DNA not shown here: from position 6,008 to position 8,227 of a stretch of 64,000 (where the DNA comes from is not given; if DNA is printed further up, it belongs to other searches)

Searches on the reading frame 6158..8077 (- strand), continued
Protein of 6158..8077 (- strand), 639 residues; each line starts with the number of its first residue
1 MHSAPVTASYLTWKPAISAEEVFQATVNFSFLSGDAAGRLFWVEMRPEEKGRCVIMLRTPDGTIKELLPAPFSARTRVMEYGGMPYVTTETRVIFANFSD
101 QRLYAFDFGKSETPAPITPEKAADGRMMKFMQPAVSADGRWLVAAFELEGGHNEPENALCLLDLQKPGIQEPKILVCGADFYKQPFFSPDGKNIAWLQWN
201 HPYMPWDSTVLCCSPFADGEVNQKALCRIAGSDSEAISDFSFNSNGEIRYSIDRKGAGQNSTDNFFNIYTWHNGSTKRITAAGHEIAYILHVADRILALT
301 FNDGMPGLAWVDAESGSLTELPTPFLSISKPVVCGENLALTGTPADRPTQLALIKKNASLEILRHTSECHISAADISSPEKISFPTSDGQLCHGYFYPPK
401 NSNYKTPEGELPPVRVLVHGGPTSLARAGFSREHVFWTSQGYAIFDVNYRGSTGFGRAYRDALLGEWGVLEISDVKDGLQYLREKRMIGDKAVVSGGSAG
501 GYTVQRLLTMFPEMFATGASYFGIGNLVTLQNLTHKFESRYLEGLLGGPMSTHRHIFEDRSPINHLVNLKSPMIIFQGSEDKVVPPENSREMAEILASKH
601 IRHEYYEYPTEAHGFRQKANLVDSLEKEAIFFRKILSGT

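Call 31: find_encoding_contigs(protein=P0126, flank=6000, max_places=1)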
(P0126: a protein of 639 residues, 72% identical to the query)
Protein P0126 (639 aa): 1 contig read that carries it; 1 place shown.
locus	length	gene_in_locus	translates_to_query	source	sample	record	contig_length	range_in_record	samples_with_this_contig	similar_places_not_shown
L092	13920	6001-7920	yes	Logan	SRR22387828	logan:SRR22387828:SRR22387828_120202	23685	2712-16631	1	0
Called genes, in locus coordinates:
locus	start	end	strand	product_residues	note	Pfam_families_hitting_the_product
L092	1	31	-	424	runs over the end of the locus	PF13529:Peptidase_C39_2 (weak)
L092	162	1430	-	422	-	PF13354:Beta-lactamase2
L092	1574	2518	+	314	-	PF01266:DAO (faint), PF03486:HI0933_like (faint), PF07992:Pyr_redox_2, PF12831:FAD_oxidored (faint), PF13450:NAD_binding_8 (faint), PF13738:Pyr_redox_3, PF00070:Pyr_redox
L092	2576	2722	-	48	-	-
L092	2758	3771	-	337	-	-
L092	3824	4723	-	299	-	PF00892:EamA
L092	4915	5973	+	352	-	PF04055:Radical_SAM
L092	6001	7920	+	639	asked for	PF00561:Abhydrolase_1 (faint), PF12146:Hydrolase_4 (faint), PF20434:BD-FAE, PF00326:Peptidase_S9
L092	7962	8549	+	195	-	PF01339:CheB_methylest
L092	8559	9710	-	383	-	PF06727:DUF1207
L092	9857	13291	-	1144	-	PF05977:MFS_3, PF07690:MFS_1, PF01553:Acyltransferase, PF00501:AMP-binding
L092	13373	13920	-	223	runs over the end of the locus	-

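Call 37: search_solved_structures(query=window:6158-8077:-, max_evalue=1e-10)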
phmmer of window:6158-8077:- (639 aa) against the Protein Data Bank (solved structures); distinct sequences matched with E-value up to 1e-10: 19.
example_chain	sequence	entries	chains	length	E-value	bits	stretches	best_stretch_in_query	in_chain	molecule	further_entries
7c72_A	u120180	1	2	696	7.3e-92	312.2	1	4-636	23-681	Prolyl oligopeptidase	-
3azo_A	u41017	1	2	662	8.5e-82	279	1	7-635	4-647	Aminopeptidase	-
3azp_A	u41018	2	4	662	2.2e-81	277.6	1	7-635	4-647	Aminopeptidase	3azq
5l8s_A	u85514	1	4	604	7.4e-24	87.5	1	332-623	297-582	Amino acyl peptidase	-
2qzp_A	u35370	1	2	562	2.2e-18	69.5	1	413-625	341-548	Acylamino-acid-releasing enzyme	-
1ve6_A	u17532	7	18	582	2.3e-18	69.4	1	413-625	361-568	Acylamino-acid-releasing enzyme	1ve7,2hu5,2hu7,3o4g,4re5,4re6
2hu8_A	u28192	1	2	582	5.9e-18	68.1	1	413-625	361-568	Acylamino-acid-releasing enzyme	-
3o4j_A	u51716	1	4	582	9.5e-18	67.4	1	413-625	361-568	Acylamino-acid-releasing enzyme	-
5yzm_A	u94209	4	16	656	1.3e-17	66.9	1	406-616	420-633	Acyl-peptide hydrolase, putative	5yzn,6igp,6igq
3o4h_A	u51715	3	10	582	1.9e-17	66.4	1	413-625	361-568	Acylamino-acid-releasing enzyme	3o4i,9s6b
5yzo_A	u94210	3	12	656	3.3e-17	65.6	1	406-616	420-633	Acyl-peptide hydrolase, putative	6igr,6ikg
7px8_A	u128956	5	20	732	5.1e-17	65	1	401-618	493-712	Acylamino-acid-releasing enzyme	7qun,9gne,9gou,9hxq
2qr5_A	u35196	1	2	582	5.5e-17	64.8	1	413-625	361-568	Acylamino-acid-releasing enzyme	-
8wt1_A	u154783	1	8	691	2.3e-15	59.5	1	376-621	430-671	S9 family peptidase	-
4hxe_B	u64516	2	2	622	1e-14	57.4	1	406-597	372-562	Putative uncharacterized protein PH0594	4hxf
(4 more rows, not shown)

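Call 43: search_protein_families(library=pfam, proteins=[L092:3824-4723:-], max_evalue=0.001)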
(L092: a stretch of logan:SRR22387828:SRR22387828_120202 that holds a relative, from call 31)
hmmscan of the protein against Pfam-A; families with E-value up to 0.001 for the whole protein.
L092:3824-4723:- (299 aa): 2 families
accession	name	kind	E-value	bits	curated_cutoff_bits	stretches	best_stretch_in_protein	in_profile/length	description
PF00892.27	EamA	-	2.5e-40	138.3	28.2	2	155-291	2-134/135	EamA-like transporter family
PF16913.11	PUNUT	-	0.00036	20.3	30.6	1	87-170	94-178/321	Purine nucleobase transmembrane transport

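Call 45: search_protein_families(library=padloc, proteins=[window:6158-8077:-], max_evalue=0.001)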
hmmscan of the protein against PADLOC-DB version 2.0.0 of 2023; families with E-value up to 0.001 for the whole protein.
window:6158-8077:- (639 aa): 0 families
